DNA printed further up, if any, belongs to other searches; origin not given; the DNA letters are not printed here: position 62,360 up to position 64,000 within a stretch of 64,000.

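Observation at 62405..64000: Non-intron reverse transcriptase at the window edge, next to the transfer region – candidate defence-associated RT (Abi/UG/DRT-like) with possible upstream ncRNA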

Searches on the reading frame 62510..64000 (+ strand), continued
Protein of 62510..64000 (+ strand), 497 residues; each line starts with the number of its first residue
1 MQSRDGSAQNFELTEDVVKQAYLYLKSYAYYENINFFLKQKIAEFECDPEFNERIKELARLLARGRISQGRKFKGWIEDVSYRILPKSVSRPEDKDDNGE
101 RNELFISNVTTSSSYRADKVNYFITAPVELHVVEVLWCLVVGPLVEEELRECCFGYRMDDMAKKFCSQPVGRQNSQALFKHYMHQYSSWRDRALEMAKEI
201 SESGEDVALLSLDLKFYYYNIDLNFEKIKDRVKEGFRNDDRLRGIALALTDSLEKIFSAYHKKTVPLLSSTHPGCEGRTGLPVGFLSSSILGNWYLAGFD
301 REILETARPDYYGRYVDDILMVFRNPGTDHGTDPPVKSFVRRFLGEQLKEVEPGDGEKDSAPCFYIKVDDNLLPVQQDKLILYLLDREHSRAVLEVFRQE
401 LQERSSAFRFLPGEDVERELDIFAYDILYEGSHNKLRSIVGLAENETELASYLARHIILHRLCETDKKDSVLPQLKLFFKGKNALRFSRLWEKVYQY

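Call 37: search_protein_families(library=padloc, proteins=[L004:8583-9956:+, L004:5279-7864:+, L001:40-2175:+, L002:3676-4875:+, L003:8465-9046:+, L004:302-961:+], max_evalue=0.001)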
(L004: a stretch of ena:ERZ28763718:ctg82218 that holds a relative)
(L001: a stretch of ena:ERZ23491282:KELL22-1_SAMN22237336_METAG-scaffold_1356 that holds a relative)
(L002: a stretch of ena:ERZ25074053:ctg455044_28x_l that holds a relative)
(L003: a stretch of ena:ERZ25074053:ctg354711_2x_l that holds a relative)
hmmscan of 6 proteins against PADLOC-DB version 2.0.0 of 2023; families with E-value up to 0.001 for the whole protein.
L004:8583-9956:+ (457 aa): 0 families

L004:5279-7864:+ (862 aa): 35 families (the best 25 are shown)
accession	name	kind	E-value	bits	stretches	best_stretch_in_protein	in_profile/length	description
PDLC02995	RT_UG5-nitrilase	-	1.9e-231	768.9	2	41-506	186-634/958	-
PDLC03780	RT_UG5-nitrilase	-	3.8e-206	685.5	1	39-857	178-893/907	DRT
PDLC03781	RT_UG5_small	-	8.7e-98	326.4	1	33-500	174-593/631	DRT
PDLC03804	RTasNitrilase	-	1.6e-31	107.7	1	607-855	177-396/397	DRT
PDLC03745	Drt1a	-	9.8e-22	74.6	2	27-182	177-328/1176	DRT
PDLC03768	Drt3a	-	2.7e-12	44.9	1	105-173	172-228/411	DRT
PDLC03775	RT_UG36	-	4.7e-11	40.2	1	43-178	138-251/557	DRT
PDLC03754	RT_UG17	-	1.5e-10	38.6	1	43-166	123-228/429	DRT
PDLC03763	RT_UG25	-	2.9e-10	37.1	1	49-184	408-523/870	DRT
PDLC02175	Drt3a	-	8.4e-10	36.4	1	118-166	157-205/417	-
PDLC02171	Drt1a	-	2.9e-09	33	1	36-165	195-331/1232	-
PDLC02174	Drt3a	-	6.3e-08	30.3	1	113-164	153-204/403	-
PDLC03756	RT_UG19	-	2e-07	28.5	1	110-161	191-240/562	DRT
PDLC01989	CARF_m7--CARF_nitrilase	-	4.9e-07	26.7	1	736-812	323-397/457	-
PDLC03757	Drt2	-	1.1e-06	26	1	103-166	277-334/502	DRT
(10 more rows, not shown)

L001:40-2175:+ (712 aa): 6 families
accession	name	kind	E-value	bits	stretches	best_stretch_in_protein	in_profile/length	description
PDLC02995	RT_UG5-nitrilase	-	1.9e-191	636.4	2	423-712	666-955/958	-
PDLC03780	RT_UG5-nitrilase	-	1.1e-162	541.6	1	7-707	280-893/907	DRT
PDLC03781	RT_UG5_small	-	7e-64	214.4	1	7-347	295-592/631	DRT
PDLC03804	RTasNitrilase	-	3.4e-32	109.9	1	457-705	177-396/397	DRT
PDLC03745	Drt1a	-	2e-09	33.9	1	476-688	959-1160/1176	DRT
PDLC01989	CARF_m7--CARF_nitrilase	-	8.9e-08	29.1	1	586-664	323-399/457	-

L002:3676-4875:+ (400 aa): 5 families
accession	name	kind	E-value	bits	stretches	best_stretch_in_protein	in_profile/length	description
PDLC03780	RT_UG5-nitrilase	-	5e-111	370.7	1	22-395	582-893/907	DRT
PDLC02995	RT_UG5-nitrilase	-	4.3e-106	354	1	91-400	646-955/958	-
PDLC03804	RTasNitrilase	-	5.9e-32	109.2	1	145-393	177-396/397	DRT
PDLC03745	Drt1a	-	3.5e-09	33.1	1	164-381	959-1167/1176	DRT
PDLC01989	CARF_m7--CARF_nitrilase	-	4.3e-06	23.6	1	274-350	323-397/457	-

L003:8465-9046:+ (194 aa): 6 families
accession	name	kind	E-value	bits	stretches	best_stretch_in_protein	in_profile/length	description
PDLC03780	RT_UG5-nitrilase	-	5.1e-73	244.9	1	7-189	724-893/907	DRT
PDLC02995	RT_UG5-nitrilase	-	2.3e-61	205.9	1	6-194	767-955/958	-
PDLC03804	RTasNitrilase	-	1.1e-26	91.8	1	12-187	229-396/397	DRT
PDLC03745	Drt1a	-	1.6e-06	24.3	1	66-183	1059-1173/1176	DRT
PDLC01989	CARF_m7--CARF_nitrilase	-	7.6e-06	22.8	1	53-136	309-388/457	-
PDLC02171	Drt1a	-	2e-05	20.3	1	67-167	1112-1213/1232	-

L004:302-961:+ (219 aa): 1 family
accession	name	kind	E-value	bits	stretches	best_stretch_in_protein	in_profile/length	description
PDLC02917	DUF3800_VII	-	0.00014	19.3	1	5-209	5-203/233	-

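Call 38: search_solved_structures(query=window:62510-64000:+, max_evalue=0.01, show_alignments=1)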
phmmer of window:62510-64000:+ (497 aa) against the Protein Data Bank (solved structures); distinct sequences matched with E-value up to 0.01: 1.
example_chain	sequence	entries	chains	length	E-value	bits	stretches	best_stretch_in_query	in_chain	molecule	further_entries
9yfd_A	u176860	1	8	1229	0.0024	20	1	195-368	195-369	Defense-associated reverse transcriptase 1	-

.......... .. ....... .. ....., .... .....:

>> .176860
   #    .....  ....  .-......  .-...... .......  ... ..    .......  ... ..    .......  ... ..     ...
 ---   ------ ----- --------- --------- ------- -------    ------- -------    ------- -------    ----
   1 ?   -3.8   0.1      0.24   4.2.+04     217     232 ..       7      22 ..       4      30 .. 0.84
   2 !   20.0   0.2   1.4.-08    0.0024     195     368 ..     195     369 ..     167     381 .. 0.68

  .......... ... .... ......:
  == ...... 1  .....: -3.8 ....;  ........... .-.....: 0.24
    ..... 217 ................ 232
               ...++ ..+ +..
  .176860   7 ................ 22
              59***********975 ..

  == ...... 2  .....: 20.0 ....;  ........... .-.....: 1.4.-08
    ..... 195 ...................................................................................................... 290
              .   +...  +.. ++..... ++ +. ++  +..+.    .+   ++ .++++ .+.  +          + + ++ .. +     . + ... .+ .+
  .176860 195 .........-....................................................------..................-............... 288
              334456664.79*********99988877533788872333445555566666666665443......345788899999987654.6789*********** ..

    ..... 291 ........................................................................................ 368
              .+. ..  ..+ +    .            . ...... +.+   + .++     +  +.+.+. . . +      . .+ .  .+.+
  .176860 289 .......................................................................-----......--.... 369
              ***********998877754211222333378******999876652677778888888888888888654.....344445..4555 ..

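Call 43: search_solved_structures(query=A1, max_evalue=0.001, show_alignments=1)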
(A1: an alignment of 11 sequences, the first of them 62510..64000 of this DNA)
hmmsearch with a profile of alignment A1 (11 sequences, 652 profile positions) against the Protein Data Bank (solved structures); distinct sequences matched with E-value up to 0.001: 10.
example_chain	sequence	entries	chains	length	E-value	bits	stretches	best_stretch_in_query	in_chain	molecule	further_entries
9yfd_A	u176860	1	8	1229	2.4e-17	66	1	134-353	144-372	Defense-associated reverse transcriptase 1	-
9z6y_A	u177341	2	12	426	1.3e-07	33.8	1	265-327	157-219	Drt3a reverse transcriptase protein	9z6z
9vhe_A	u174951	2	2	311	1.2e-05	27.3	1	262-344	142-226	Retron Ec78 reverse transcriptase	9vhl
8bgj_A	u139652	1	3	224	0.00021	23.2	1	248-316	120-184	RNA-directed DNA polymerase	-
8ub7_A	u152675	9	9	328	0.00024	23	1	265-315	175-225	Reverse transcriptase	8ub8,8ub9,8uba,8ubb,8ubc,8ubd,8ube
9l7p_E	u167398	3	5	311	0.00025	23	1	263-343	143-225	Retron St85 family RNA-directed DNA polymerase | Retron I-A Ec78 reverse transcriptase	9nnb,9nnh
9kjx_A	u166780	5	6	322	0.00027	22.9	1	263-343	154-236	RNA-directed DNA polymerase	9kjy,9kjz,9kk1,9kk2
22et_A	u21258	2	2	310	0.00031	22.7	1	263-340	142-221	Retron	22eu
5hhl_A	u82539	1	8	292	0.00067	21.5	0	180-340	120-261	Retron-type reverse transcriptase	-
5hhj_A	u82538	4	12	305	0.00091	21.1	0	180-340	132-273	Retron-type reverse transcriptase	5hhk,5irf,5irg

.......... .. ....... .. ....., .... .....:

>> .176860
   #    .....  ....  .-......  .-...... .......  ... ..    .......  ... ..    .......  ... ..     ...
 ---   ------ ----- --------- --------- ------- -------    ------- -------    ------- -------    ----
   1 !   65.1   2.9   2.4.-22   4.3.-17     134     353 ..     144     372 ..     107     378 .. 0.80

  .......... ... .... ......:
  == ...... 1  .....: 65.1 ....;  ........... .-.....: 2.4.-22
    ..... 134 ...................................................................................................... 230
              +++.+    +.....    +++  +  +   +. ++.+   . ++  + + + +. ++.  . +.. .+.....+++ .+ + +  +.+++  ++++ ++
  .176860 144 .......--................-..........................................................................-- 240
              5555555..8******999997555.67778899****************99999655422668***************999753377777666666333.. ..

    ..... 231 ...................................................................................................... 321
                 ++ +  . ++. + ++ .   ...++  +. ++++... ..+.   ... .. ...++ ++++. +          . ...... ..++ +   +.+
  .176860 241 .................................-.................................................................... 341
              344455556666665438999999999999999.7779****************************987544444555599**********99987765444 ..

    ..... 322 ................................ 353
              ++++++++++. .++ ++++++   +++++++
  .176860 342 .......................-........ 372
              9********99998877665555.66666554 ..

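Call 48: search_protein_families(library=ncbifam, proteins=[L004:8583-9956:+, L001:2355-3488:+, L002:4823-5098:+, L002:5098-5310:+], max_evalue=0.01)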
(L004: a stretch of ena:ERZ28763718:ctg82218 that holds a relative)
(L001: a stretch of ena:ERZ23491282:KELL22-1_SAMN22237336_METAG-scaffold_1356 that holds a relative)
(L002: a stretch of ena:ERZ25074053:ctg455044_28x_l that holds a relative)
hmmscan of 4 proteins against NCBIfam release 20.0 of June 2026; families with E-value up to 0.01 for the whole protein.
L004:8583-9956:+ (457 aa): 0 families

L001:2355-3488:+ (377 aa): 15 families
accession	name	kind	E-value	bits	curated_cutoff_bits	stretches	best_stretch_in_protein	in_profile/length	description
NF040959.1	MamA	equivalog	1.9e-15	56.9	200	1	224-365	66-203/204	magnetosome protein MamA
TIGR00990.1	3a0801s09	subfamily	3.6e-14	52.3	757.25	1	258-367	326-431/615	mitochondrial import receptor subunit TOM70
NF047558.1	TPR_END_plus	domain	1.9e-12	46.9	32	0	304-336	2-34/56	TPR end-of-group domain-containing protein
TIGR02917.1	PEP_TPR_lipo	equivalog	1.4e-11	43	312.2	1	236-371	132-263/899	XrtA/PEP-CTERM system TPR-repeat protein PrsT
NF008391.2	PRK11189.1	equivalog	7.8e-11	42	250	1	288-366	86-164/297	lipoprotein NlpI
TIGR04510.1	mod_pep_cyc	subfamily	1.8e-09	36.7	400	2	225-297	394-462/814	putative peptide modification system cyclase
NF033762.1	social_mot_Tgl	equivalog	8.8e-09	35.1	225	1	220-368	22-169/252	social motility TPR repeat lipoprotein Tgl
TIGR02521.1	type_IV_pilW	equivalog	2e-07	30.8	154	1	314-372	44-102/234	type IV pilus biogenesis/stability protein PilW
TIGR02552.1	LcrH_SycD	equivalog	1.4e-06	28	104.8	1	232-298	55-120/136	SycD/LcrH family type III secretion system chaperone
NF033758.1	gliding_GltE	equivalog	2.1e-06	27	225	1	225-338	218-327/411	adventurous gliding motility TPR repeat lipoprotein GltE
NF002725.1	PRK02603.1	equivalog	5.8e-05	23.2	143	1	227-286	67-127/173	photosystem I assembly protein Ycf3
NF047507.1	TPR_BatC_Lepto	exception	0.00011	21.8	175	0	222-266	89-133/214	TPR repeat-containing protein BatC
NF033920.0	C39_PA2778_fam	equivalog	0.001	18.5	150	1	238-332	165-255/255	PA2778 family cysteine peptidase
NF008757.0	PRK11788.1-5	equivalog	0.0013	18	363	1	294-367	173-246/388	lipopolysaccharide assembly protein LapB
NF053740.1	TransRegTnrAGPos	equivalog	0.005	17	140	0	227-302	7-80/108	hypothetical protein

L002:4823-5098:+ (91 aa): 0 families

L002:5098-5310:+ (70 aa): 0 families

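Call 56: search_dna_similar(query=window:62510-64000:+, collection=plasmids, mode=protein, max_rows=25)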
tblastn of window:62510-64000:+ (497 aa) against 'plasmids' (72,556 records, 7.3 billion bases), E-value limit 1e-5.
Records with a match: 5; places in all: 5; records where one place covers at least 80% of the query: 0.
Best place of each record, by identity: <60% 5.
By first word of the organism name: Sinorhizobium 3; Escherichia 2.
By predicted mobility (MOB-suite, as given by PLSDB): conjugative 3; non-mobilizable 2.
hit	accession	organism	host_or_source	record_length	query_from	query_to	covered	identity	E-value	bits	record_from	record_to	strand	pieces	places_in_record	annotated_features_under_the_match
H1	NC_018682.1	Sinorhizobium meliloti Rm41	-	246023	21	412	79%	22.9%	1e-12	79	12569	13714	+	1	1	hypothetical protein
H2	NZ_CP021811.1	Sinorhizobium meliloti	Medicago sativa,Single Cell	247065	21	412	79%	22.9%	1e-12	79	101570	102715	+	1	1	hypothetical protein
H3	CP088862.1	Escherichia coli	Homo sapiens,blood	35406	127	415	58%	26.5%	5e-17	92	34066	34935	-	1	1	hypothetical protein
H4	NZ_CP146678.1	Escherichia coli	Homo sapiens,cell culture,Colon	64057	127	415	58%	26.5%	5e-17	92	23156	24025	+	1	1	hypothetical protein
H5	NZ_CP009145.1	Sinorhizobium meliloti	Medicago orbicularis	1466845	128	412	57%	23.5%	1e-12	78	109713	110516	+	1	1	none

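Call 57: find_encoding_contigs(protein=P0056, flank=5000, max_places=2)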
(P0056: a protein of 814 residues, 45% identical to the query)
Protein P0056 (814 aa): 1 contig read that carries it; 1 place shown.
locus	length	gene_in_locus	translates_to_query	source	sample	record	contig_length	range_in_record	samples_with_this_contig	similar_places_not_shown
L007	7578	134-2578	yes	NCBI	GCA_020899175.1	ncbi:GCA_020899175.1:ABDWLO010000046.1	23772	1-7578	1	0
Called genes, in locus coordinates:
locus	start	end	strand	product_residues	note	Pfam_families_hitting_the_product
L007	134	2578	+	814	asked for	PF00078:RVT_1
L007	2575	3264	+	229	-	-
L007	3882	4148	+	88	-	PF05930:Phage_AlpA, PF12728:HTH_17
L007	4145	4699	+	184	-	PF10554:Phage_ASH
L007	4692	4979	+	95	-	PF25738:Derepression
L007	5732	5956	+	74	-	-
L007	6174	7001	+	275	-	PF13356:Arm-DNA-bind_3, PF22022:Phage_int_M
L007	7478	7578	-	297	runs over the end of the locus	PF26109:WHD_BrxR, PF13280:WYL (weak), PF26107:BrxR_CTD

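Call 62: predict_structure(alignment_id=A2)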
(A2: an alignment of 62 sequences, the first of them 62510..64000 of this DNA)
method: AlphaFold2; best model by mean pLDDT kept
length: 497 residues; sequences in the alignment: 62
mean_pLDDT: 89.5   pTM: 0.89
mean pLDDT of the five models: 89.5, 88.7, 88.6, 88.1, 88.0
residues with pLDDT >= 90: 330; 70-90: 128; 50-70: 35; < 50: 4
segments of 3 or more residues with pLDDT < 50: 1-4
pLDDT, mean of each block of 10 residues (from residue 1): 54 95 94 79 96 96 90 97 93 71 80 93 96 98 97 94 90 80 91 97 97 96 97 97 97 98 93 90 96 97 96 97 88 88 93 69 88 94 94 90 69 76 89 88 89 87 72 92 92 87
secondary structure, 60 per line:
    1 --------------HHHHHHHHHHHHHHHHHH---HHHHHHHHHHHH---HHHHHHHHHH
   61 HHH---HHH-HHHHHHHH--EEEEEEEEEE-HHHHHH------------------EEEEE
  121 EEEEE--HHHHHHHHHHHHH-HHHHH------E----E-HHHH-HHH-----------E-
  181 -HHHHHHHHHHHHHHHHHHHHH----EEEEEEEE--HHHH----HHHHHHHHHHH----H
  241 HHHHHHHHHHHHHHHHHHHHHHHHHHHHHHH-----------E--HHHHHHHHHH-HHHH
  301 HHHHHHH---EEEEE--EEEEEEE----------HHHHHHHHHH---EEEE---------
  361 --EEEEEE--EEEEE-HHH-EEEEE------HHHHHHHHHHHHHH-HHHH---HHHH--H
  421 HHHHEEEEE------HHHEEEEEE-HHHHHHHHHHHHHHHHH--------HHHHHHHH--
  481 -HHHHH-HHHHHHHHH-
elements in order: H15-32 H36-47 H51-63 H71-78 E81-90 H92-97 E116-125 H128-140 H142-146 H160-163 H182-202 E207-214 H217-220 H225-235 H240-271 H286-295 H297-307 E311-315 E318-324 H335-344 E348-351 E363-368 E371-375 E381-385 H392-405 H407-410 H414-417 H420-424 E425-429 E439-444 H446-462 H471-478 H482-486 H488-496

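Call 64: fold_search(model_id=the predicted structure, library=pdb)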
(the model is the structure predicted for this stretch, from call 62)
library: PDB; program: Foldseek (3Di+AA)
matches with E <= 10: 547; with E <= 0.001: 50
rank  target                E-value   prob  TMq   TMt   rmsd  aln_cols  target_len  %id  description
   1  8ubd_A                6.3e-07  1.00  0.32  0.45   9.1       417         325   12  Diversity-generating retroelement (DGR) ribonucleoprotein reverse transcriptase - Pre-active State 2 (released 2024-10-23)
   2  9d4s_A                6.7e-07  1.00  0.38  0.45  13.9       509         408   14  Structure of G2L4 RT in complex with 15 nucleotide snapback substrate (released 2025-07-30)
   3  8ub7_A                4.2e-06  1.00  0.30  0.43   8.4       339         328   14  Diversity-generating retroelement (DGR) ribonucleoprotein reverse transcriptase - Active state (N-occupied) (released 2024-10-23)
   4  9d4s_B                8.0e-06  1.00  0.39  0.46  13.4       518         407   15  Structure of G2L4 RT in complex with 15 nucleotide snapback substrate (released 2025-07-30)
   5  8ubc_A                2.4e-05  1.00  0.28  0.42   9.5       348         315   14  Diversity-generating retroelement (DGR) ribonucleoprotein reverse transcriptase - Resting State 1b (released 2024-10-23)
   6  9vma_A                2.7e-05  1.00  0.31  0.31  16.5       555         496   11  Cryo-EM structure of substrate-bound DRT9 hexamer complex (released 2025-08-20)
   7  9vku_B                3.1e-05  1.00  0.31  0.31  16.7       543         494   12  Cryo-EM structure of DRT9 tetramer complex (released 2025-08-20)
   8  9c0i_A                3.8e-05  1.00  0.29  0.33  13.7       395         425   15  Structure of the DRT2 reverse transcriptase in complex with its non-coding RNA (released 2024-09-04)
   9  8oz7_D                4.2e-05  1.00  0.40  0.34  13.3       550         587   12  Abortive infection DNA polymerase AbiA from Lactococcus lactis (released 2024-04-03)
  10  5hhl_G                4.4e-05  1.00  0.31  0.48   9.5       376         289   14  Reverse transcriptase domain of group II intron maturase from Eubacterium rectale in P21 space group (released 2016-05-04)
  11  9nlv_A                4.6e-05  1.00  0.31  0.31  15.7       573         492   11  Cryo-EM structure of hexameric SenDRT9 RT-ncRNA complex (released 2025-05-14)
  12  5hhl_A                5.3e-05  1.00  0.32  0.51   9.7       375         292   15  Reverse transcriptase domain of group II intron maturase from Eubacterium rectale in P21 space group (released 2016-05-04)
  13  8ubf_A                5.3e-05  1.00  0.32  0.47  13.3       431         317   13  Diversity-generating retroelement (DGR) ribonucleoprotein - Resting state 1c (released 2024-10-23)
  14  9nl3_A                6.1e-05  1.00  0.35  0.18  10.5       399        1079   10  Structure of R2 retrotransposon protein from Taeniopygia guttata initiating target-primed reverse transcription (released 2025-06-18)
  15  8oz7_C                7.8e-05  1.00  0.42  0.37  10.7       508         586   12  Abortive infection DNA polymerase AbiA from Lactococcus lactis (released 2024-04-03)
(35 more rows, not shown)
